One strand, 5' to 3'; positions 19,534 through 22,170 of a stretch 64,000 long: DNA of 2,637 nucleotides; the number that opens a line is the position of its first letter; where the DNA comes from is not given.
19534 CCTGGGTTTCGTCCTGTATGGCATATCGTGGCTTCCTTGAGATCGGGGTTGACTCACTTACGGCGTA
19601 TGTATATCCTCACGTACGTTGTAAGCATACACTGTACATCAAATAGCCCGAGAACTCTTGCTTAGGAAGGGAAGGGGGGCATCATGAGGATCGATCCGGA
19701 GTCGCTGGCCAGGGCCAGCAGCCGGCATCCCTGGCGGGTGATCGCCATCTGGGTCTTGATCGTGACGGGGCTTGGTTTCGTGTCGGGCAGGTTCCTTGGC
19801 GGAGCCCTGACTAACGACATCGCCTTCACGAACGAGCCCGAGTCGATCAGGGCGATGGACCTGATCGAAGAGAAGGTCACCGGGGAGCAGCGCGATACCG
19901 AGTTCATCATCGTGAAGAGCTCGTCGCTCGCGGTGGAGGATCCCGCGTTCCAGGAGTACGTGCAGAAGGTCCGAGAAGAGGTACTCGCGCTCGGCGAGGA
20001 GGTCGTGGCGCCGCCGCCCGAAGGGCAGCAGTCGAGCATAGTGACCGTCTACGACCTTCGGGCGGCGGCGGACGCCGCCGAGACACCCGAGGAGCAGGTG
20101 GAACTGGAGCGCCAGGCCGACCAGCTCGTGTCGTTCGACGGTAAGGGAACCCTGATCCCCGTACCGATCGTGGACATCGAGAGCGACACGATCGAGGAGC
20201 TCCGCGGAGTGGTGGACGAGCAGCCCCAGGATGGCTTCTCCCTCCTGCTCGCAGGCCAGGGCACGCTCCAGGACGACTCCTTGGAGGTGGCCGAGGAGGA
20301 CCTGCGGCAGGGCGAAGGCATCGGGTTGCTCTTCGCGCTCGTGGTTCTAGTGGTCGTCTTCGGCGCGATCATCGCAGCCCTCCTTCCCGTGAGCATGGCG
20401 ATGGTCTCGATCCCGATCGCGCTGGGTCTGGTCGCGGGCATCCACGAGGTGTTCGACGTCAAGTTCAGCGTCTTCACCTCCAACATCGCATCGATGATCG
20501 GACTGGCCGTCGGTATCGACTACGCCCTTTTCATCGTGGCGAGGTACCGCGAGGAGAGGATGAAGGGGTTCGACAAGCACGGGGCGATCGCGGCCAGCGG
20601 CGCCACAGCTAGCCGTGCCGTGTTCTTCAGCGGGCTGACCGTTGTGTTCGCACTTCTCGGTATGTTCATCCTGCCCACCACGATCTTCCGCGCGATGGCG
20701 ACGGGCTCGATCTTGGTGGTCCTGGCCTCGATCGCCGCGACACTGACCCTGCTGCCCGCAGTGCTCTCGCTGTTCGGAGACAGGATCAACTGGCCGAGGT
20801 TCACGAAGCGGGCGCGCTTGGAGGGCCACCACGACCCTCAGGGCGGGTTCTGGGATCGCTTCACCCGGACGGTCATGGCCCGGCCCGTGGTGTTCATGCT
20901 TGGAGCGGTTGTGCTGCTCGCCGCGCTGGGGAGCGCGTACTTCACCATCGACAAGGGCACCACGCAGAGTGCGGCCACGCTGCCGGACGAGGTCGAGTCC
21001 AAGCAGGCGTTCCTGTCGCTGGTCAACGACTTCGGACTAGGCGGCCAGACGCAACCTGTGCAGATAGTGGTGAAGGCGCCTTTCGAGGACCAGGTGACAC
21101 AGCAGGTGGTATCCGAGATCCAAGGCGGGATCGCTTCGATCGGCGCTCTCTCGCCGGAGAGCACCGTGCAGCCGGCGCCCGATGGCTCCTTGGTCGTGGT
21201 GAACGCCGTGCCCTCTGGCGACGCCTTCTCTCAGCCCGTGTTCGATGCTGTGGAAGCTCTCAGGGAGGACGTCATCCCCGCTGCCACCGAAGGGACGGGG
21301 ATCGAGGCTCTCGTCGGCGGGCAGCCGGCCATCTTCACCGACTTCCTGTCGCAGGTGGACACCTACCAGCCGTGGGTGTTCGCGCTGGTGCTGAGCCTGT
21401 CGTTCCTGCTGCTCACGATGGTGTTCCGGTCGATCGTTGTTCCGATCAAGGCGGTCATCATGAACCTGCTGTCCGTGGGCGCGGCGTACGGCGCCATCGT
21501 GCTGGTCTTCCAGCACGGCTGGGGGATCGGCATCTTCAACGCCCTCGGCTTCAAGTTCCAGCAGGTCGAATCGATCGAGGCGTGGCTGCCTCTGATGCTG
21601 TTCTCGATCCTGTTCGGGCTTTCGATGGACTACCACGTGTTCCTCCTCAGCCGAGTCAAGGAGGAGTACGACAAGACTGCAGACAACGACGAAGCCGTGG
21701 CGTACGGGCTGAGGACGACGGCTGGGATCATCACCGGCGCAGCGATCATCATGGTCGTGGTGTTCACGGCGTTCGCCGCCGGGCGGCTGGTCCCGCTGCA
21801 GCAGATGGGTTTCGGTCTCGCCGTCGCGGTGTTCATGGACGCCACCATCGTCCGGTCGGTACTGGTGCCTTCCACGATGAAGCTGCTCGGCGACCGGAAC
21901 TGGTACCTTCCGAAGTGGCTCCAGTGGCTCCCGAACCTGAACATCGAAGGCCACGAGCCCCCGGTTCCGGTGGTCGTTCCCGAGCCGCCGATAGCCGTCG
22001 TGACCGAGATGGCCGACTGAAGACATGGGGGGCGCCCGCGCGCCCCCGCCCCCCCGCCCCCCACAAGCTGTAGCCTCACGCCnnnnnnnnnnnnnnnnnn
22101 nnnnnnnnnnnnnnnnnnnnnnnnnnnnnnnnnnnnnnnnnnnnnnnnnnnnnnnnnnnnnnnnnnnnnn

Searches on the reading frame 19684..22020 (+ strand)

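Call 7: search_protein_families(library=pfam, proteins=[window:19684-22020:+])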
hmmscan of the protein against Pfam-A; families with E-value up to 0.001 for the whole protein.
window:19684-22020:+ (778 aa): 1 family
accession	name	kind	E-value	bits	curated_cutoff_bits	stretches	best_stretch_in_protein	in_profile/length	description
PF03176.21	MMPL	-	1.6e-86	290.8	20.5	2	52-402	7-331/333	MMPL family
